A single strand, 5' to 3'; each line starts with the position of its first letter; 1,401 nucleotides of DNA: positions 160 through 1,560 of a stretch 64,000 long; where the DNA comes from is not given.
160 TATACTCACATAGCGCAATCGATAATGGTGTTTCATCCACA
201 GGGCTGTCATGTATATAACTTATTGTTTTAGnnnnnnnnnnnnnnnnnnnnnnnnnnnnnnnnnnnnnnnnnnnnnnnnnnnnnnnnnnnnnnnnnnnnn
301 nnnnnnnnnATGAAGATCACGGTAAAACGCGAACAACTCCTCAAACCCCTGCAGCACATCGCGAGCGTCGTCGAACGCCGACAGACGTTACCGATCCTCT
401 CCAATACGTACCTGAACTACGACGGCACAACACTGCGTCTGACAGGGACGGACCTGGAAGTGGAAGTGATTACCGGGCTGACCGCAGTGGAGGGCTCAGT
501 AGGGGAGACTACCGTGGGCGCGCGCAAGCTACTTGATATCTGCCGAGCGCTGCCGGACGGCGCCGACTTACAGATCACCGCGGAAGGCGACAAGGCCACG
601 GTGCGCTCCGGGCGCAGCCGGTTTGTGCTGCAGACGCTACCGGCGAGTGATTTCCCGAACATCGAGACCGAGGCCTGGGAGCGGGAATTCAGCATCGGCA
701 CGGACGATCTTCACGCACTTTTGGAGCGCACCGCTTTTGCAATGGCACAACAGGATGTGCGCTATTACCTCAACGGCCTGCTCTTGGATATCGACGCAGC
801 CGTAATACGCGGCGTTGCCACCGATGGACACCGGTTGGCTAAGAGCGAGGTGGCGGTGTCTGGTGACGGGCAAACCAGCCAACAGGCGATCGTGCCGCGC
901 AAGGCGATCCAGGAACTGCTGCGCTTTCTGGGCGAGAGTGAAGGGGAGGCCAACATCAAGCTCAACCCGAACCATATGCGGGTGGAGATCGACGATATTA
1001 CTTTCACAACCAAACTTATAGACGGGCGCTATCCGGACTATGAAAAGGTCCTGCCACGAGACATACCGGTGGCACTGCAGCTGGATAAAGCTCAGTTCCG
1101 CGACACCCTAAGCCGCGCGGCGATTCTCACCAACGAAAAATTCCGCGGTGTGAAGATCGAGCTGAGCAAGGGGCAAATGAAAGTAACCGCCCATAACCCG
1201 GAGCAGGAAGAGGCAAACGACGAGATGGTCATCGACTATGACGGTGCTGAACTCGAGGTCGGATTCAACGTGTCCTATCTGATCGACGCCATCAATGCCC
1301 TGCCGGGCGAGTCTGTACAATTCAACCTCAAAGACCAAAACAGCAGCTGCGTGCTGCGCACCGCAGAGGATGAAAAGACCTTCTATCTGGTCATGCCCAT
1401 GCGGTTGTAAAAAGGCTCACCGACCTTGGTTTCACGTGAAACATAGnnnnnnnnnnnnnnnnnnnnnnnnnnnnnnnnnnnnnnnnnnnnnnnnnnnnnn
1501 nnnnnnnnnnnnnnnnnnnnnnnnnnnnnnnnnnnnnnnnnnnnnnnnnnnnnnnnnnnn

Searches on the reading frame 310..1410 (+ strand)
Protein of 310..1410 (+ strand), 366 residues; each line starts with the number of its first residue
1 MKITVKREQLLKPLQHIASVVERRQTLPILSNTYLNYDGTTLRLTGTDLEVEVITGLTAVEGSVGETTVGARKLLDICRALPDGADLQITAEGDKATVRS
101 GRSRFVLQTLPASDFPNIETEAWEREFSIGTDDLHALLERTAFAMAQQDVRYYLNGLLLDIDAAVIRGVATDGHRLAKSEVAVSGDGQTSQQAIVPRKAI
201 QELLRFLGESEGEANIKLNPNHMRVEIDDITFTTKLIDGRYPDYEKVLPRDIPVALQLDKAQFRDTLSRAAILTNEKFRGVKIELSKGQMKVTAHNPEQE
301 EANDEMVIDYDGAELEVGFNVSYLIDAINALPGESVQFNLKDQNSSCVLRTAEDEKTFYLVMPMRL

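Call 37: list_cluster_members(proteins=[window:310-1410:+, window:1573-3993:+, window:23647-24582:+, window:24579-25352:+, window:16895-19009:-, window:39104-41866:-, window:27323-28609:+, window:31786-32397:+, window:15019-16224:+, window:46237-47214:-])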
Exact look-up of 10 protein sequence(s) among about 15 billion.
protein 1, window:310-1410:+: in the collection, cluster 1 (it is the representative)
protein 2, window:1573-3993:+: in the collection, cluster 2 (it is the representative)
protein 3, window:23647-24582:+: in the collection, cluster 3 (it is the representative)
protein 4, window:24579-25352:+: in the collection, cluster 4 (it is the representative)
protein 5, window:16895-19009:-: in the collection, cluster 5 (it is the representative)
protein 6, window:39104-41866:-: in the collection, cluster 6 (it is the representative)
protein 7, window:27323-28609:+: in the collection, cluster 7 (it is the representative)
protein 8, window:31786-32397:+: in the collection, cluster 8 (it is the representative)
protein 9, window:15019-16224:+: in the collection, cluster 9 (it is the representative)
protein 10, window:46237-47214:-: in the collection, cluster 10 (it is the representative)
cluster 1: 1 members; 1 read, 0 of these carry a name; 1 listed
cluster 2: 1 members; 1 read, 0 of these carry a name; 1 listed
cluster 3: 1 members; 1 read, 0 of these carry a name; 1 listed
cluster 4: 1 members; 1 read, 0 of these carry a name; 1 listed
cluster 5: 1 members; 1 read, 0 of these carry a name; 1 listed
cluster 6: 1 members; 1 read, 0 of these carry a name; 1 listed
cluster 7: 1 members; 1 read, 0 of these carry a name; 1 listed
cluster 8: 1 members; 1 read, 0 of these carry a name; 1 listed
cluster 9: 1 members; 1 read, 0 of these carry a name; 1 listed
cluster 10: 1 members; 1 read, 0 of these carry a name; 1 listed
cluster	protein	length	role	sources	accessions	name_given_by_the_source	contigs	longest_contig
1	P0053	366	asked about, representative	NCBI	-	-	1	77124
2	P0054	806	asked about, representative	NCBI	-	-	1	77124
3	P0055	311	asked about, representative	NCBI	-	-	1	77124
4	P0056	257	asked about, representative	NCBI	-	-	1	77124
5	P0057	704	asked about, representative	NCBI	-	-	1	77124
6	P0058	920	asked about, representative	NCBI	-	-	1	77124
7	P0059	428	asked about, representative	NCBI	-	-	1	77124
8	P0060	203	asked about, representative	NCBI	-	-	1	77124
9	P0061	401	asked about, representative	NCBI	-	-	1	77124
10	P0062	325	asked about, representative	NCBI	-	-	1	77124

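Call 51: find_homologous_proteins(query=P0059, max_evalue=1e-40)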
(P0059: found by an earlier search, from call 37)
Query P0059 (428 aa): 1110 proteins with E <= 1e-40 among 8000 candidates; the best 120 are listed.
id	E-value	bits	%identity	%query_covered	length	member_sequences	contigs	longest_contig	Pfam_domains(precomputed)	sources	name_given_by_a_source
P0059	8.8e-283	956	100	100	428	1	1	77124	PF04143.20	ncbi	-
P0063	1.6e-187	642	67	98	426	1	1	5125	PF04143.20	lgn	-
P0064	2.4e-186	638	65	100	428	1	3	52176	PF04143.20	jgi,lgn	-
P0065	2.0e-185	635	65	100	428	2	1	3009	PF04143.20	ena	-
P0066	1.1e-184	633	65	99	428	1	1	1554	PF04143.20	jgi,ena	-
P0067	2.6e-181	622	67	97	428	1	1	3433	PF04143.20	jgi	-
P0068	7.7e-180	617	64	100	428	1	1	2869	PF04143.20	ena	-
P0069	7.8e-180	617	65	95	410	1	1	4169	PF04143.20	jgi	-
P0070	2.4e-179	615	66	95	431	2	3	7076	PF04143.20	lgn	-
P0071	3.7e-179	615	66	96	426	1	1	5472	PF04143.20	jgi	jgi:uncharacterized membrane protein YedE/YeeE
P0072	1.4e-178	613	62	98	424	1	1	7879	PF04143.20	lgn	-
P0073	3.1e-177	608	64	95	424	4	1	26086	PF04143.20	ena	-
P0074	9.3e-176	603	64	99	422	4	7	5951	PF04143.20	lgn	-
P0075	4.4e-175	601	62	100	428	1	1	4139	PF04143.20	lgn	-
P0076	5.1e-175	601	63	100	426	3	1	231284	PF04143.20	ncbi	-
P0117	1.2e-169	583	63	96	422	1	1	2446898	PF04143.20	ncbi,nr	ncbi:MAG: YeeE/YedE family protein [Gammaproteobacteria bacterium]|nr:MAG: YeeE/YedE family protein 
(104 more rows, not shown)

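Call 52: find_encoding_contigs(protein=P0064, flank=7000, max_places=1)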
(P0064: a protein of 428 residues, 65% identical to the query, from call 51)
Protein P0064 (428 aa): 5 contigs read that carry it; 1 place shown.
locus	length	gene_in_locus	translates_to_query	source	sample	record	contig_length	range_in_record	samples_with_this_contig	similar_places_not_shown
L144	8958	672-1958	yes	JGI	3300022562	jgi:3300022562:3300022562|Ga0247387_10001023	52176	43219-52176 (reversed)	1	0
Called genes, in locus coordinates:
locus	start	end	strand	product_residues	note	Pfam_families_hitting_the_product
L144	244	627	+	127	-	-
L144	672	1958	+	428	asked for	PF04143:Sulf_transp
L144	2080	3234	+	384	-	PF00581:Rhodanese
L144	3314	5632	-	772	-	PF12729:4HB_MCP_1, PF08448:PAS_4, PF13426:PAS_9 (weak), PF00990:GGDEF, PF00563:EAL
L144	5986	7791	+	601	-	PF00496:SBP_bac_5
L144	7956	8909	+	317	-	PF19300:BPD_transp_1_N, PF00528:BPD_transp_1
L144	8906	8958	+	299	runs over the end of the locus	PF00528:BPD_transp_1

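Call 53: find_encoding_contigs(protein=P0076, flank=7000, max_places=1)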
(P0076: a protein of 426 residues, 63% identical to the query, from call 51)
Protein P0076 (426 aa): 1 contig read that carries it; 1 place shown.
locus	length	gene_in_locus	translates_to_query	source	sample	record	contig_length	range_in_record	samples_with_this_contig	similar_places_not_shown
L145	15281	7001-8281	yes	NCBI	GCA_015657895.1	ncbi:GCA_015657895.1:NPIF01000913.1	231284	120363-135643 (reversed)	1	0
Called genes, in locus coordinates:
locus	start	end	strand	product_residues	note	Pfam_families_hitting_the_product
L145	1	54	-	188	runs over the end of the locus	-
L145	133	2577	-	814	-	PF17159:MASE3 (weak), PF00989:PAS, PF08448:PAS_4, PF13188:PAS_8 (weak), PF13426:PAS_9, PF08447:PAS_3 (weak), PF00990:GGDEF, PF00563:EAL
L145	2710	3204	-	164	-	PF07386:DUF1499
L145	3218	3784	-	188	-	-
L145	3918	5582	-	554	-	-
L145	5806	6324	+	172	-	PF03625:DUF302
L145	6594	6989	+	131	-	PF13442:Cytochrome_CBB3 (weak)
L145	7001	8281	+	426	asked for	PF04143:Sulf_transp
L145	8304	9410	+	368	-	PF00581:Rhodanese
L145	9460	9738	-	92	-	PF07130:YebG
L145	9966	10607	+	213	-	-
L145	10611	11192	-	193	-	PF13511:DUF4124 (weak), PF01464:SLT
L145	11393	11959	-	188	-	-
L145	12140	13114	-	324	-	PF08450:SGL (faint), PF24684:Vgb_lyase, PF21959:DUF6923 (faint)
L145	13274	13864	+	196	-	PF01625:PMSR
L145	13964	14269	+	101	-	PF14026:SCO4226-like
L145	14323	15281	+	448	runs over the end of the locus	PF03150:CCP_MauG, PF00034:Cytochrom_C (faint)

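Call 54: find_encoding_contigs(protein=P0117, flank=7000, max_places=1)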
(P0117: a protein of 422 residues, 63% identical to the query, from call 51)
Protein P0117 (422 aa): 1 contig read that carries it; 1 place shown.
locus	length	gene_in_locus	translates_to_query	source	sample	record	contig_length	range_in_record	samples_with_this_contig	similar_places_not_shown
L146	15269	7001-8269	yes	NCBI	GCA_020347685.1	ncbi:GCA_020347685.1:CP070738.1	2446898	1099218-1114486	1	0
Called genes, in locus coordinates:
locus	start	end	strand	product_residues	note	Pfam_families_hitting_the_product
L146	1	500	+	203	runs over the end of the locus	-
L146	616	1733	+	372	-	PF13191:AAA_16, PF13245:AAA_19, PF13604:AAA_30 (weak), PF20720:nSTAND3 (weak), PF09848:SLFN-g3_helicase (weak), PF13401:AAA_22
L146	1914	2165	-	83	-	-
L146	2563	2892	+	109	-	-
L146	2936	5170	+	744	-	PF04879:Molybdop_Fe4S4, PF00384:Molybdopterin, PF01568:Molydop_binding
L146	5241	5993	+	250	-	PF25160:LdpA_Fe-S-bd (faint), PF13187:Fer4_9 (weak), PF13237:Fer4_10 (weak), PF13247:Fer4_11, PF12838:Fer4_7, PF13187:Fer4_9 (weak), PF12797:Fer4_2 (weak), PF00037:Fer4 (weak), +1 more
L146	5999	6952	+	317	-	PF03916:NrfD, PF14589:NrfD_2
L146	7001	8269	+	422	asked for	PF04143:Sulf_transp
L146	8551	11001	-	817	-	PF00270:DEAD, PF00271:Helicase_C, PF24473:CON_HrpB (weak), PF08482:HrpB_C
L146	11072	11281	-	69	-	-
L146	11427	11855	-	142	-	PF00072:Response_reg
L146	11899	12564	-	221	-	-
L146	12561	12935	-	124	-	PF00072:Response_reg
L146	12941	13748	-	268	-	PF00512:HisKA, PF02518:HATPase_c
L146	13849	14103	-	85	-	-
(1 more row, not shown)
